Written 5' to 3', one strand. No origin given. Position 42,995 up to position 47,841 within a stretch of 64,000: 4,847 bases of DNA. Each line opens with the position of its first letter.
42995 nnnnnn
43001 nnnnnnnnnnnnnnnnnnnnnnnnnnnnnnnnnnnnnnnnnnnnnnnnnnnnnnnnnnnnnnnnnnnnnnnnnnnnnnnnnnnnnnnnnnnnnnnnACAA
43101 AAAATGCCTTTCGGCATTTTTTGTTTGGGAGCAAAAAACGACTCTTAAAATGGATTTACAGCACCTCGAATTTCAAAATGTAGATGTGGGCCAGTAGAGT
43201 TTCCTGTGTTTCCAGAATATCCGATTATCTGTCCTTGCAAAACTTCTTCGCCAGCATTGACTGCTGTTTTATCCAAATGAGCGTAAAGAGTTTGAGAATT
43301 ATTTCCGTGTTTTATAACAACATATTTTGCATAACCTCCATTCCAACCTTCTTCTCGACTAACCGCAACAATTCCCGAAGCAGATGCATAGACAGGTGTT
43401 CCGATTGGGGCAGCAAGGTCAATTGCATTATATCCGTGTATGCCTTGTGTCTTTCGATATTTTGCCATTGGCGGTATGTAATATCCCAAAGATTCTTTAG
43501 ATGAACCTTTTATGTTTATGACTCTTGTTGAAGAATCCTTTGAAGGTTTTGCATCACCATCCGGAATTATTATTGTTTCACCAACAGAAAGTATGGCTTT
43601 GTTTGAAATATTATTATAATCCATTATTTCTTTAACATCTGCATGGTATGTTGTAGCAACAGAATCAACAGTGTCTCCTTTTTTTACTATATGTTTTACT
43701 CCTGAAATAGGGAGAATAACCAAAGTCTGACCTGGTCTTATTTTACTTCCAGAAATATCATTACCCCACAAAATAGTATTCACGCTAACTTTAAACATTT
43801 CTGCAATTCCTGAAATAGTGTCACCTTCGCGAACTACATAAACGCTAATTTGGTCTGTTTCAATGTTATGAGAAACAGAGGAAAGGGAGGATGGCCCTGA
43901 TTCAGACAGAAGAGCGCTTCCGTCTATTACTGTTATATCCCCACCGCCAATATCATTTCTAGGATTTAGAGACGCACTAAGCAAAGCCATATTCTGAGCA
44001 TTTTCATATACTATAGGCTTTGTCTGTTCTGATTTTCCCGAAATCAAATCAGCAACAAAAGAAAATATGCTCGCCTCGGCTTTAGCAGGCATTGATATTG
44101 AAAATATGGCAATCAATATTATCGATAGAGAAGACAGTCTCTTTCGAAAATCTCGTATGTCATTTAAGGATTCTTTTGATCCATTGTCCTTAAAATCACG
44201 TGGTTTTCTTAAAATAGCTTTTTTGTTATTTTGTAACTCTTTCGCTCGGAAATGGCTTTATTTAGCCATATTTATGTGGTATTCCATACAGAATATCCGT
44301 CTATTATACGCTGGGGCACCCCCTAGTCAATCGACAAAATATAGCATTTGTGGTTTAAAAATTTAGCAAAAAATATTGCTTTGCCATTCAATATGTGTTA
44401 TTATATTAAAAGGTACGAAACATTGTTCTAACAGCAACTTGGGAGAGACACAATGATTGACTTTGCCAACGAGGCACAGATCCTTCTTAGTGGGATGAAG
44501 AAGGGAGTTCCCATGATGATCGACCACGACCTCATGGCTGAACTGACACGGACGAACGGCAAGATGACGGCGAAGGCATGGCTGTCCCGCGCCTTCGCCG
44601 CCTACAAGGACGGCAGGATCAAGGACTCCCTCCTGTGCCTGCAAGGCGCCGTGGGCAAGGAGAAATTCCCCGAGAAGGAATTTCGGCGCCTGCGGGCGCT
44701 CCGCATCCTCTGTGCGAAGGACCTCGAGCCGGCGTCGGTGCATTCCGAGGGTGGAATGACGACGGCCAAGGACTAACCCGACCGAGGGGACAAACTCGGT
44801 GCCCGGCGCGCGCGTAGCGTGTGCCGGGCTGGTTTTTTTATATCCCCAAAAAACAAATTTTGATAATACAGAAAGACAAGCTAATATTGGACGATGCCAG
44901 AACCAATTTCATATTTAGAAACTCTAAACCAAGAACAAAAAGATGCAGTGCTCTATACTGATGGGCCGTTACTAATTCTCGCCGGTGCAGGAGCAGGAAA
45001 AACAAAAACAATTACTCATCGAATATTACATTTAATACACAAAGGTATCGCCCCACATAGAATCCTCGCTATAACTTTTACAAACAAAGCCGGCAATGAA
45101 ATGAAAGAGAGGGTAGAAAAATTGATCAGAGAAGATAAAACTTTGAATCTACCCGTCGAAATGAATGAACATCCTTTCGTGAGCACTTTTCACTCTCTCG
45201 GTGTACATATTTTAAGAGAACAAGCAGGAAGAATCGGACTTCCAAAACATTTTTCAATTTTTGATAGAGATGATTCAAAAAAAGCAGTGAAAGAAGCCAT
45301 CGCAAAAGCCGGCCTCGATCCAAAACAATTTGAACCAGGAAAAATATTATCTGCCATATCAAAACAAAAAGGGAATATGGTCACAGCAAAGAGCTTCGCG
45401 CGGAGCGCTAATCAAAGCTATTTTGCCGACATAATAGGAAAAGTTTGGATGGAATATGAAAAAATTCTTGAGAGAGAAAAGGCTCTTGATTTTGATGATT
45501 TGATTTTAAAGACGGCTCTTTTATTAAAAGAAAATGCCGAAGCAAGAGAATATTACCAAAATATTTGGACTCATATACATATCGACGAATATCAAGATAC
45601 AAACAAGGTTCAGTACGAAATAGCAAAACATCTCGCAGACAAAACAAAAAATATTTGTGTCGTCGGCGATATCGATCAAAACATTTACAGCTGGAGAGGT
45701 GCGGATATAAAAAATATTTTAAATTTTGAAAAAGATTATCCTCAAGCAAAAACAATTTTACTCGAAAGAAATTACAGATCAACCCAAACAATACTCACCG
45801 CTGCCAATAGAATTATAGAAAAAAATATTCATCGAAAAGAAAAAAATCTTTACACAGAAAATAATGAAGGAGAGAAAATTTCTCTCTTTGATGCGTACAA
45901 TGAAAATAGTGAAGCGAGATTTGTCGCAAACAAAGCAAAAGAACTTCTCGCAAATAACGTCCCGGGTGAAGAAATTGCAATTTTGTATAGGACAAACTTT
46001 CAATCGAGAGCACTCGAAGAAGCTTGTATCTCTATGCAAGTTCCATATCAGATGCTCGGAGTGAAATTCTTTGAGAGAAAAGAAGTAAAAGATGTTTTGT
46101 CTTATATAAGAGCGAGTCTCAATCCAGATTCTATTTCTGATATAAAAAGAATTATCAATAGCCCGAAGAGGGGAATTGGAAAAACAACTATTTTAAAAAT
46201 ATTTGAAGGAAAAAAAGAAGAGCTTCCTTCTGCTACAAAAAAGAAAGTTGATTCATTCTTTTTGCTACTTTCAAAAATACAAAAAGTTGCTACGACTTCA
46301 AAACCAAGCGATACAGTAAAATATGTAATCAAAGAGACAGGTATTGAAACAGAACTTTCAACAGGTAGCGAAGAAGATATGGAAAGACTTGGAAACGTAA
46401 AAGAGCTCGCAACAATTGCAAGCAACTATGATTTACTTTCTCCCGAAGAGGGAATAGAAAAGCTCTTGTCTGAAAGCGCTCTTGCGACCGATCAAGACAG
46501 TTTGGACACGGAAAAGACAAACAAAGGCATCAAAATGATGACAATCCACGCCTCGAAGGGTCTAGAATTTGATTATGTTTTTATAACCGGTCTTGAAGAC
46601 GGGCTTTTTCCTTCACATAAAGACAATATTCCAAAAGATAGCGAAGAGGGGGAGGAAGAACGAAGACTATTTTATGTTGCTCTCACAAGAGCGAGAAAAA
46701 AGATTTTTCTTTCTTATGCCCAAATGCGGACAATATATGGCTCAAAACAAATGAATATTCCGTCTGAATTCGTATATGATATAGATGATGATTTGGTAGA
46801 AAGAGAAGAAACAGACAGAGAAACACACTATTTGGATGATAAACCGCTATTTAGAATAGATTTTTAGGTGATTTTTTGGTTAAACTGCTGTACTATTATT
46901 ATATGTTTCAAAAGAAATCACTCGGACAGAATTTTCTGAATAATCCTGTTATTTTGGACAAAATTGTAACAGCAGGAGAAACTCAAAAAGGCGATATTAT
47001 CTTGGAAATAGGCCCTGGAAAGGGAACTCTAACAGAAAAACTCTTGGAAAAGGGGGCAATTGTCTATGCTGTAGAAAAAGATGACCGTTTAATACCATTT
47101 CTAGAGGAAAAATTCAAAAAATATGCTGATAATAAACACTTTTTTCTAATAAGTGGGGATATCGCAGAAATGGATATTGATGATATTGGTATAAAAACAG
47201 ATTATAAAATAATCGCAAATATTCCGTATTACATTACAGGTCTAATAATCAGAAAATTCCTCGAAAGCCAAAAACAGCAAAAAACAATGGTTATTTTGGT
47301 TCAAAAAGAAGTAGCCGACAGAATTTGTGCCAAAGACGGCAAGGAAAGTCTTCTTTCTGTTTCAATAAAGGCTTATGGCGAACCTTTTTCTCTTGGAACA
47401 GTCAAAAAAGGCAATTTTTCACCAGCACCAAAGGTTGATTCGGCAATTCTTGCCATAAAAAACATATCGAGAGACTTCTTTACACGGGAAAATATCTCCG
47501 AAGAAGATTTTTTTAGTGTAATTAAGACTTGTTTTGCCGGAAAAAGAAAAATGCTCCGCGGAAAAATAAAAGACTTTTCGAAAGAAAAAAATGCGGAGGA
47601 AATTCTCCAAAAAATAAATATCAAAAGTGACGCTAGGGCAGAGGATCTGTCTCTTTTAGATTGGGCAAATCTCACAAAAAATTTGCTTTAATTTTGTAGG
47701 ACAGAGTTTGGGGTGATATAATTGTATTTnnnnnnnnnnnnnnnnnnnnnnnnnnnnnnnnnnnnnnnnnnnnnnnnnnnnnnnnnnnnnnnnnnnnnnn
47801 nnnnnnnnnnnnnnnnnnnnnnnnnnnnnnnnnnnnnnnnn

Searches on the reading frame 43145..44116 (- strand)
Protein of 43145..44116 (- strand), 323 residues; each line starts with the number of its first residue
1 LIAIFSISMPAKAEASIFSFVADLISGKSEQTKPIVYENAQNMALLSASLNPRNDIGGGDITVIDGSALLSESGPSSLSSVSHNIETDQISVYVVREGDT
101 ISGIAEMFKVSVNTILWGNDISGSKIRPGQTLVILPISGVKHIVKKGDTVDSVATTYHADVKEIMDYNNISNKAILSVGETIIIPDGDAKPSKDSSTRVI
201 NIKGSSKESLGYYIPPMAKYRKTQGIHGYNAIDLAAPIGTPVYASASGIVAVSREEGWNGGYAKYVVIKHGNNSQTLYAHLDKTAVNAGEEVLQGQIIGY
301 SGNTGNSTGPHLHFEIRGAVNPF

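Call 18: search_protein_families(library=pfam, proteins=[window:43145-44116:-], max_evalue=0.001)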
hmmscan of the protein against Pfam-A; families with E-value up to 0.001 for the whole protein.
window:43145-44116:- (323 aa): 5 families
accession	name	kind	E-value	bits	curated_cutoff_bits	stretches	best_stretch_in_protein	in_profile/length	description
PF01551.29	Peptidase_M23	-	1.9e-31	108.5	28.7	1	230-318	4-89/96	Peptidase family M23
PF01476.26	LysM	-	5.8e-25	87.4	20.9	2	93-134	1-42/43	LysM domain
PF23473.1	LysM3_LYK4_5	-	1.5e-14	54.2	29.3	2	93-134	5-45/48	LYK4/5 LysM3 domain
PF23446.1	LysM1_NFP_LYK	-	8.1e-06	27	36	0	149-185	17-54/60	NFP/LYK LysM1 domain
PF23462.1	LysM3_NFP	-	9.6e-05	23.3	28.1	0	145-185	8-47/48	NFP LysM3 domain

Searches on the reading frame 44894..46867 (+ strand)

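Call 18: search_protein_families(library=pfam, proteins=[window:44894-46867:+], max_evalue=0.001)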
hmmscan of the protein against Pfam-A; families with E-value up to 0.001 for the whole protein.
window:44894-46867:+ (657 aa): 7 families
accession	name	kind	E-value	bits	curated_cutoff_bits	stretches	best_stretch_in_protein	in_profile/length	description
PF00580.27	UvrD-helicase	-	6e-88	295.5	23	1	11-283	1-271/271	UvrD/REP helicase N-terminal domain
PF13361.12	UvrD_C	-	8.3e-71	239.7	25.6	1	288-610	1-349/350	UvrD-like helicase C-terminal domain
PF13245.12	AAA_19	-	1.3e-22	80.9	25.1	1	15-266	1-132/134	AAA domain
PF13538.12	UvrD_C_2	-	1.2e-10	41.5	27.4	1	549-606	5-51/52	UvrD-like helicase C-terminal domain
PF01443.25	Viral_helicase1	-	2.9e-06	27.7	21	0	538-605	169-225/228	Viral superfamily 1 RNA helicase core domain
PF13604.12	AAA_30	-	2e-05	24.8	27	0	10-74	1-66/191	AAA domain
PF13087.12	AAA_12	-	5.9e-05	23.2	27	0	538-605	130-189/195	AAA domain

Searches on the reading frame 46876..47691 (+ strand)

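Call 18: search_protein_families(library=pfam, proteins=[window:46876-47691:+], max_evalue=0.001)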
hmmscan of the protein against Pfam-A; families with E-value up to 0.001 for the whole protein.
window:46876-47691:+ (271 aa): 1 family
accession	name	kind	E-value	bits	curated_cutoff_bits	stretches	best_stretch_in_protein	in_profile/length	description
PF00398.26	RrnaAD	-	1.8e-51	175.2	24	1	13-268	5-259/263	Ribosomal RNA adenine dimethylase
